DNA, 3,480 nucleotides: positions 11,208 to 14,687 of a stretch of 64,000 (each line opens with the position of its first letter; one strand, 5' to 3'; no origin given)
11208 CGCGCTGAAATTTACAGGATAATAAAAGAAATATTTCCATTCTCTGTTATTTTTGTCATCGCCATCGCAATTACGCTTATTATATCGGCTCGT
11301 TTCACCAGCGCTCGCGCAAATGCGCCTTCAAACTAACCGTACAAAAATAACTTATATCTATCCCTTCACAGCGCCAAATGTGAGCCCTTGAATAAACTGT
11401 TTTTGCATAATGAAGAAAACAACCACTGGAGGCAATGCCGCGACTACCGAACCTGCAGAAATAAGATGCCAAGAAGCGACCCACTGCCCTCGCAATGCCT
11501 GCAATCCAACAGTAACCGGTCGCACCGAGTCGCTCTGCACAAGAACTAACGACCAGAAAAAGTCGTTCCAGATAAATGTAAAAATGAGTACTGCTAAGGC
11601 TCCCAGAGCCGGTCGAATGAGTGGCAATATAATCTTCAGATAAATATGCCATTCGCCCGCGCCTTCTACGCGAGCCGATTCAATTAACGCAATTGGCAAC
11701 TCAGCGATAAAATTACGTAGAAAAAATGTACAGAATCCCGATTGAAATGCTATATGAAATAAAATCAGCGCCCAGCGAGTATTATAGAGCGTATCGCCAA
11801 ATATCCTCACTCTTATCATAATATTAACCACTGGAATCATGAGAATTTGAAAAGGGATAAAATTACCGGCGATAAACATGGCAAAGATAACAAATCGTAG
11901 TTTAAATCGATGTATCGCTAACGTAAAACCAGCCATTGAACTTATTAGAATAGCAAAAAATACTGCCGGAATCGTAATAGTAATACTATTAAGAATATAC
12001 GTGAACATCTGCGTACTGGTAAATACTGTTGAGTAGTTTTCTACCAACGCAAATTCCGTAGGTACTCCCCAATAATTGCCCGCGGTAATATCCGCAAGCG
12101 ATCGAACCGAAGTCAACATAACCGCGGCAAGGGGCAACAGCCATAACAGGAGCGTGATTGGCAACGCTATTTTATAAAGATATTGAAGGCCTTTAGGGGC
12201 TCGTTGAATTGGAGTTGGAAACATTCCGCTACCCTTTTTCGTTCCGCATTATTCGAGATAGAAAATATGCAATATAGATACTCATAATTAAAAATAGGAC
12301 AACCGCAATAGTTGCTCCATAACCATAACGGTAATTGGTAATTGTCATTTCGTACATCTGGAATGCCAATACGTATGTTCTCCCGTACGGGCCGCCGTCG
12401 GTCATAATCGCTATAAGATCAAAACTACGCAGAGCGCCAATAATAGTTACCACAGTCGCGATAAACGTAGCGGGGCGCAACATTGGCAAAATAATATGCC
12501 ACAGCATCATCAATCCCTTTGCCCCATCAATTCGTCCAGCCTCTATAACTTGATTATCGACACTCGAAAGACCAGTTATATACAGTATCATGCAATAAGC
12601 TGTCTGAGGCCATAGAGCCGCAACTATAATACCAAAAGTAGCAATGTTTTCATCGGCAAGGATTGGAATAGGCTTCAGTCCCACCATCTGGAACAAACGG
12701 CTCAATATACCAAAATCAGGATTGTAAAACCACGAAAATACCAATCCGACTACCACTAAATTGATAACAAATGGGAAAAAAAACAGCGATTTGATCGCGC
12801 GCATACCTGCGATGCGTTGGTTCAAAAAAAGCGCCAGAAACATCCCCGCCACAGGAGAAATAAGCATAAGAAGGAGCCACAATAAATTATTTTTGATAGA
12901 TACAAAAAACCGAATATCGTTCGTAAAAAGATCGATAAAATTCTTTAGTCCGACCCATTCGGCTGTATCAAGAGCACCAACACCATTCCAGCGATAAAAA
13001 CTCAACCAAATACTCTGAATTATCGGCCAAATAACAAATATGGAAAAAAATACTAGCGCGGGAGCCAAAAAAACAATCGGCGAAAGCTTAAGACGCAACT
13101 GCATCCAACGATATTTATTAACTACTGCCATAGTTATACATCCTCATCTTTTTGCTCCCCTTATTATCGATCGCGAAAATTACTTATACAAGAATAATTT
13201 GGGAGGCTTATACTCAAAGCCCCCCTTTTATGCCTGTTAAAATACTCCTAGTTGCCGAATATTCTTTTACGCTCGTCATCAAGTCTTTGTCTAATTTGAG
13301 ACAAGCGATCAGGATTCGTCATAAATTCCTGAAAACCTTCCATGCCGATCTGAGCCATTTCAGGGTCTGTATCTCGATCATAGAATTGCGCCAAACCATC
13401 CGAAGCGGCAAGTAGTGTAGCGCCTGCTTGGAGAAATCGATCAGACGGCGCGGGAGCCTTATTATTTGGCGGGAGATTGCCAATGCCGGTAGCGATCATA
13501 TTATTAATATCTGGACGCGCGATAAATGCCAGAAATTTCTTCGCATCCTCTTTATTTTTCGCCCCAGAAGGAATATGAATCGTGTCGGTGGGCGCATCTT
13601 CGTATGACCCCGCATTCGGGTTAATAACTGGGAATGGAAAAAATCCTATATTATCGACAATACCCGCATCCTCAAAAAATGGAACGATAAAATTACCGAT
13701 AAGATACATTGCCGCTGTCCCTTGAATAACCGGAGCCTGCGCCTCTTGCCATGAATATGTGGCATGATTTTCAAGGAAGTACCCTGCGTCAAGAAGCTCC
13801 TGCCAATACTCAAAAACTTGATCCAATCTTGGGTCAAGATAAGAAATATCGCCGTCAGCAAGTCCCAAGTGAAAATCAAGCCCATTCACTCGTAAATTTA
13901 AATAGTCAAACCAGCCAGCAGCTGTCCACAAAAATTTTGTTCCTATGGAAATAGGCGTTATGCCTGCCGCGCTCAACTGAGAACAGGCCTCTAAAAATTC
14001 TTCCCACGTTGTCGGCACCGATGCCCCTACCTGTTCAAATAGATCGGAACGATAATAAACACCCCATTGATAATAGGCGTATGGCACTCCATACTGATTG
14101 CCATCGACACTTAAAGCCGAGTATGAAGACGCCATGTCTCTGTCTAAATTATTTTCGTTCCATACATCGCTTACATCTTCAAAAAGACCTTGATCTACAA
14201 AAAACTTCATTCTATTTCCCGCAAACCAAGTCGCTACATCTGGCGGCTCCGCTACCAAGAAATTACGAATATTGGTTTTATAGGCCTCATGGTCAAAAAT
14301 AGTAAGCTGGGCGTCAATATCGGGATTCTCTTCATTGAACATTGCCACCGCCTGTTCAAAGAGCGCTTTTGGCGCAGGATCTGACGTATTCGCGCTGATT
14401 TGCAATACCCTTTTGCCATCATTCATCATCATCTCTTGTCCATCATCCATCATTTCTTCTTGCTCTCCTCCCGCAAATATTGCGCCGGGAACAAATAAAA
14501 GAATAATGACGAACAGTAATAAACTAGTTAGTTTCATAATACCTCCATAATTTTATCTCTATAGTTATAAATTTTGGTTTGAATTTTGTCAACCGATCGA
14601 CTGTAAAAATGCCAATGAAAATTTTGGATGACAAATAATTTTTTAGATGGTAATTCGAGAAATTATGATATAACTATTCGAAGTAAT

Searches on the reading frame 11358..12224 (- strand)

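Call 73: search_protein_families(library=pfam, proteins=[window:11358-12224:-], max_evalue=0.00001)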
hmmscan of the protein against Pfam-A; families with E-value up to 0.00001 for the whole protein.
window:11358-12224:- (288 aa): 1 family
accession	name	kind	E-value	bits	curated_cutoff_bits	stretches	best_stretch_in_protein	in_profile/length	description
PF00528.27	BPD_transp_1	-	6.4e-14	52.5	26.4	1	97-279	3-180/184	Binding-protein-dependent transport system inner membrane component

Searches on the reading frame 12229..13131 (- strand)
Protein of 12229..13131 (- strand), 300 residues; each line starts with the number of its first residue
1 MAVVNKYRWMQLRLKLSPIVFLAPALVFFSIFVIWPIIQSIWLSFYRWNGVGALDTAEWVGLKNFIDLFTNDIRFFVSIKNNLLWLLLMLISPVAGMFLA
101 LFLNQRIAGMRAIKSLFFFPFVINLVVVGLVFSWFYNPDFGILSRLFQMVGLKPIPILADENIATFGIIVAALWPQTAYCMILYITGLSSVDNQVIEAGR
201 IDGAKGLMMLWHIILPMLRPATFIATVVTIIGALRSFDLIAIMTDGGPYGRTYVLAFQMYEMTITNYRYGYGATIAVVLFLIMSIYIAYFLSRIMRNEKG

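Call 73: search_protein_families(library=pfam, proteins=[window:12229-13131:-], max_evalue=0.00001)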
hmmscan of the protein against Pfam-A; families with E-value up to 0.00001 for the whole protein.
window:12229-13131:- (300 aa): 1 family
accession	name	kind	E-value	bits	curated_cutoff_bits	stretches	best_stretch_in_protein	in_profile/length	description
PF00528.27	BPD_transp_1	-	1.4e-14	54.7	26.4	1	94-294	3-177/184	Binding-protein-dependent transport system inner membrane component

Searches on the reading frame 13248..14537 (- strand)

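Call 73: search_protein_families(library=pfam, proteins=[window:13248-14537:-], max_evalue=0.00001)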
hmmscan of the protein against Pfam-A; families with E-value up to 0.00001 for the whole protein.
window:13248-14537:- (429 aa): 3 families
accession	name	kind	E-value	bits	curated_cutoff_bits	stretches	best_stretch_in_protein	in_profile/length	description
PF01547.30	SBP_bac_1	-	6.9e-40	138.4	26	1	55-343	9-304/307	Bacterial extracellular solute-binding protein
PF13416.11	SBP_bac_8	-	5.5e-34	118.7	27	1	62-364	1-268/279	Bacterial extracellular solute-binding protein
PF13343.11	SBP_bac_6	-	2.9e-07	30.6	24.6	0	97-183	2-88/245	Bacterial extracellular solute-binding protein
